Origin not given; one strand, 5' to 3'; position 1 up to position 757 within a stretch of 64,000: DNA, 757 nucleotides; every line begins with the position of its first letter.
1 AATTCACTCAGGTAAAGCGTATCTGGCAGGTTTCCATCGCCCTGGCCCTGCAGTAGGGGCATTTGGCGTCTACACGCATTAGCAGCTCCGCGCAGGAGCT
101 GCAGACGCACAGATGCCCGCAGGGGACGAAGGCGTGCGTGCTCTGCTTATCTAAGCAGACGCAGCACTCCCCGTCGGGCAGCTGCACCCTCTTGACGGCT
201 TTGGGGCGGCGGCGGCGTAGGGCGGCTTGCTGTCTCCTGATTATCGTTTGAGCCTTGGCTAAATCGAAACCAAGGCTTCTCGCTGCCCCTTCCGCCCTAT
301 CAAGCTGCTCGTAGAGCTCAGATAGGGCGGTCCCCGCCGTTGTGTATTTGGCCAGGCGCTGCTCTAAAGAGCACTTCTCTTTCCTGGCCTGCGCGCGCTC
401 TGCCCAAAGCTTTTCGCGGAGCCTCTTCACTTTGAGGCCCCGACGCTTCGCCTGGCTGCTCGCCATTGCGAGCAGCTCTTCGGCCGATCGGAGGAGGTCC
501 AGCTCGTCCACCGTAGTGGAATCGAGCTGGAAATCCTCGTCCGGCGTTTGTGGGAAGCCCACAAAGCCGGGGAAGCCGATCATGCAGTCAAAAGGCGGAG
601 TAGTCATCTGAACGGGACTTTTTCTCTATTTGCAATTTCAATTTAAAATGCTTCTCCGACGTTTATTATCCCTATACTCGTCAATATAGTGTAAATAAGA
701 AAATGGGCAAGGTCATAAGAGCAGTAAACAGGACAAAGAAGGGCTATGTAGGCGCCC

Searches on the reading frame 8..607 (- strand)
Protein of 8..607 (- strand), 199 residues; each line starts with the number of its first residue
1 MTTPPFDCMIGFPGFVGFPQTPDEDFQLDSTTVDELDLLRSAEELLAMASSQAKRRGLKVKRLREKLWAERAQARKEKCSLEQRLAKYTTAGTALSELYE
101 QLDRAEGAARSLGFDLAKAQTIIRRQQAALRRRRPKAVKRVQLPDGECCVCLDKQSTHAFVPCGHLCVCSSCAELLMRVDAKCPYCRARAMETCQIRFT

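Call 37: find_encoding_contigs(protein=window:8-607:-, flank=10000, max_places=3)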
Protein window:8-607:- (199 aa): 23 contigs read that carry it; 3 places shown.
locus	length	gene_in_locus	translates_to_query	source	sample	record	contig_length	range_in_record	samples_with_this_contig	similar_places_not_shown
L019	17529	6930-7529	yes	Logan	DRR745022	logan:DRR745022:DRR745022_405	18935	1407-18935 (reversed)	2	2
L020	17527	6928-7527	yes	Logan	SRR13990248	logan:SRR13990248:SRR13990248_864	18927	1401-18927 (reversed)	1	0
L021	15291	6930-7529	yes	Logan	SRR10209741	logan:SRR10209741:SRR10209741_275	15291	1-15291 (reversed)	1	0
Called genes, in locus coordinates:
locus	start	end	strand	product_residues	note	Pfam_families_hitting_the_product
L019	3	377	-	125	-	?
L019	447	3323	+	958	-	-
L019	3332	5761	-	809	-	-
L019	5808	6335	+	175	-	-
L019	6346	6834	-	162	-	-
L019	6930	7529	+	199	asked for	PF13920:zf-C3HC4_3, PF13639:zf-RING_2 (weak)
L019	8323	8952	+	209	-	-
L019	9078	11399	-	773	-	-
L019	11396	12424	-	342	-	-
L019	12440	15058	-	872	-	-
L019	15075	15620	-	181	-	-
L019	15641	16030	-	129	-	-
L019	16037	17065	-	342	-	PF04665:Pox_A32 (faint)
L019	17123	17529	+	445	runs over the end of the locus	-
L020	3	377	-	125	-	?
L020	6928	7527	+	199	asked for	PF13920:zf-C3HC4_3, PF13639:zf-RING_2 (weak)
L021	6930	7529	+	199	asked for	PF13920:zf-C3HC4_3, PF13639:zf-RING_2 (weak)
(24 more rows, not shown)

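Call 54: search_protein_families(library=pfam, proteins=[L019:8323-8952:+, L019:9078-11399:-, L019:11396-12424:-, L019:12440-15058:-, L019:15075-15620:-, L019:15641-16030:-, L019:16037-17065:-, window:8-607:-], max_evalue=0.1)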
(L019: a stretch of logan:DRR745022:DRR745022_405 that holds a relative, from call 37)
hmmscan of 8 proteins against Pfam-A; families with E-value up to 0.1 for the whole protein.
L019:8323-8952:+ (209 aa): 0 families

L019:9078-11399:- (773 aa): 0 families

L019:11396-12424:- (342 aa): 1 family
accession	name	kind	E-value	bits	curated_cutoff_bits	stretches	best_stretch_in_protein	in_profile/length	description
PF00665.32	rve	-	0.00059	20.5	32.6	1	10-65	6-64/102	Integrase core domain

L019:12440-15058:- (872 aa): 0 families

L019:15075-15620:- (181 aa): 1 family
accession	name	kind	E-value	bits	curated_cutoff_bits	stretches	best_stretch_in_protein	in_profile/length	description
PF18857.6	LPD38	-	0.05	14.1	27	1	54-116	2-68/189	Large polyvalent protein associated domain 38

L019:15641-16030:- (129 aa): 0 families

L019:16037-17065:- (342 aa): 20 families
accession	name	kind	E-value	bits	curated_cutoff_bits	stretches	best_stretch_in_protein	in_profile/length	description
PF04665.18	Pox_A32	-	1.1e-05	25.4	22.8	1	59-118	16-75/242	Poxvirus A32 protein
PF19993.5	DO-GTPase2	-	6.1e-05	23.2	27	1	58-143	2-83/226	Double-GTPase 2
PF04851.21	ResIII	-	0.00047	20.5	22.5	1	59-117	26-83/164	Type III restriction enzyme, res subunit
PF02403.27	Seryl_tRNA_N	-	0.0016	19.1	28.2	1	136-197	28-88/108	Seryl-tRNA synthetase N-terminal domain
PF13245.12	AAA_19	-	0.0016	19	25.1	1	57-150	12-103/134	AAA domain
PF13401.12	AAA_22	-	0.0021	18.8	27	1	58-149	7-96/130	AAA domain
PF09848.15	SLFN-g3_helicase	-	0.0029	17.4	24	1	61-106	6-51/354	Schlafen group 3, DNA/RNA helicase domain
PF00448.28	SRP54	-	0.0042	17.2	22.7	1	59-126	4-70/196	SRP54-type protein, GTPase domain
PF13191.12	AAA_16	-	0.0044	18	32.6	1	60-165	28-100/167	AAA ATPase domain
PF13173.12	AAA_14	-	0.0096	16.4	27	1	59-115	5-58/129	AAA domain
PF00437.27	T2SSE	-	0.021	13.9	24.9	1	33-84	119-170/370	Type II/IV secretion system protein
PF00931.28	NB-ARC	-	0.026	14.2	23.5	1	58-120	20-79/248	NB-ARC domain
PF07693.20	KAP_NTPase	-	0.03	14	20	1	66-133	30-96/293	KAP family P-loop domain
PF24883.2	NPHP3_N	-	0.046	14.3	24.8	0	54-134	20-96/164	Nephrocystin 3, N-terminal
PF13238.12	AAA_18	-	0.059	14.3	29.4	0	59-142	1-62/128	AAA domain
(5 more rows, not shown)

window:8-607:- (199 aa): 5 families
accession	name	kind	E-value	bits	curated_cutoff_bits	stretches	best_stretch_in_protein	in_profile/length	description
PF13920.12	zf-C3HC4_3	-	2.9e-13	49.8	27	1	146-189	3-45/49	Zinc finger, C3HC4 type (RING finger)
PF13639.12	zf-RING_2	-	1e-05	26.1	27.3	1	147-187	2-44/44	Ring finger domain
PF14447.12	Prok-RING_4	-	0.0026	18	27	1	148-189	1-39/46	Prokaryotic RING finger family 4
PF00097.31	zf-C3HC4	-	0.041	14.2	21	1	148-186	1-40/40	Zinc finger, C3HC4 type (RING finger)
PF05557.18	MAD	-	0.052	12.4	30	1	47-136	44-133/661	Mitotic checkpoint protein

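Call 81: search_solved_structures(query=L019:9078-11399:-, max_evalue=1)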
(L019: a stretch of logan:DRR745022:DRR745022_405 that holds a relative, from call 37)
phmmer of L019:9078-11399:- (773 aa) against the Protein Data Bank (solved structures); distinct sequences matched with E-value up to 1: 1.
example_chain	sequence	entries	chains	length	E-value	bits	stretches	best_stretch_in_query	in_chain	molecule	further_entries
7qrw_A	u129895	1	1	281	0.79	11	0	347-407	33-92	Isoform 4 of Tripartite motif-containing protein 3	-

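Call 82: search_solved_structures(query=L019:12440-15058:-, max_evalue=1)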
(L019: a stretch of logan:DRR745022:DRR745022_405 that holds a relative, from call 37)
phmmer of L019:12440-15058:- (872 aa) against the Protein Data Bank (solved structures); distinct sequences matched with E-value up to 1: 1.
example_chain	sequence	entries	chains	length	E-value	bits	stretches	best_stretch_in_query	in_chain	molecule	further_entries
10ec_A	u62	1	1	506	0.8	10.9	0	586-690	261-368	Portal protein gp03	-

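Call 83: search_solved_structures(query=L019:11396-12424:-, max_evalue=1)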
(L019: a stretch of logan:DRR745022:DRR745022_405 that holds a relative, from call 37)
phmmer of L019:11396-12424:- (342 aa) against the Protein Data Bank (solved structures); distinct sequences matched with E-value up to 1: 1.
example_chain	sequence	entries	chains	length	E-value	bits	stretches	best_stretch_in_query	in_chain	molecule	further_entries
5opt_L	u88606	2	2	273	0.52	12.6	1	153-231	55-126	40S ribosomal protein S4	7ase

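Call 91: search_solved_structures(query=A2, max_evalue=5)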
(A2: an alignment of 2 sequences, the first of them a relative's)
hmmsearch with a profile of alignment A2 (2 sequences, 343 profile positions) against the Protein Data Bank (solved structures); distinct sequences matched with E-value up to 5: 1.
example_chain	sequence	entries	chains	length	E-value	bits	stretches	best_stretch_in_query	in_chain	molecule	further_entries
5opt_L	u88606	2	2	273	0.41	12.5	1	199-234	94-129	40S ribosomal protein S4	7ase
